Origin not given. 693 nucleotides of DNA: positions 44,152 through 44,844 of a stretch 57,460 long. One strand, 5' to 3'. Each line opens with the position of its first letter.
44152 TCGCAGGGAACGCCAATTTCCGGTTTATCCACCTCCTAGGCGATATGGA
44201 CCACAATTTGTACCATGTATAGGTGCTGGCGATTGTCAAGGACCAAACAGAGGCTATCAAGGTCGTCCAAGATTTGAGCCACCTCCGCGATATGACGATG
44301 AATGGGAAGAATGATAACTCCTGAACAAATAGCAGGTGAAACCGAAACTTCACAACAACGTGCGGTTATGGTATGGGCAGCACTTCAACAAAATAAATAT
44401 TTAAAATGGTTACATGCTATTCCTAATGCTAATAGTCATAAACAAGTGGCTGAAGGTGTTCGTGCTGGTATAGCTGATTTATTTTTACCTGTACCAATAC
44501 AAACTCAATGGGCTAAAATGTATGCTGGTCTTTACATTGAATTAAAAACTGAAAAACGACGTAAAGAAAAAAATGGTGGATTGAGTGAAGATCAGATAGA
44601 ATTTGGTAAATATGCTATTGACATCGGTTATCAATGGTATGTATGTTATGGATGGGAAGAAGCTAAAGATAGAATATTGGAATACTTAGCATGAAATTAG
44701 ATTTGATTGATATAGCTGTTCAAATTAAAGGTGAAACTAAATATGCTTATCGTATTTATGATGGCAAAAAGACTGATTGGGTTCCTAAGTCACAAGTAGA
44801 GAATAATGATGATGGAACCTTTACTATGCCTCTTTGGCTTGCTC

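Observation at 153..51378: Non-palindromic octamer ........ occurs at least 28 times (about 1 expected)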

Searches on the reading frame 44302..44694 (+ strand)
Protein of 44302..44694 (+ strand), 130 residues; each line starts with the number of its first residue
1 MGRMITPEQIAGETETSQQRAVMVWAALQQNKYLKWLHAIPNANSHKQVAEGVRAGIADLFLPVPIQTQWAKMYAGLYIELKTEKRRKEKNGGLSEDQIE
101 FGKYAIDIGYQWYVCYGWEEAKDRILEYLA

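Call 71: search_protein_families(library=pfam, proteins=[window:44302-44694:+], max_evalue=0.01)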
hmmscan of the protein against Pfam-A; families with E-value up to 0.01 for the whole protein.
window:44302-44694:+ (130 aa): 1 family
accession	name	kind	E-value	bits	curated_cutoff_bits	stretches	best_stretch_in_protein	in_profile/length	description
PF08774.17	VRR_NUC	-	4.7e-05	23.9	23.8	1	19-117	21-114/116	VRR-NUC domain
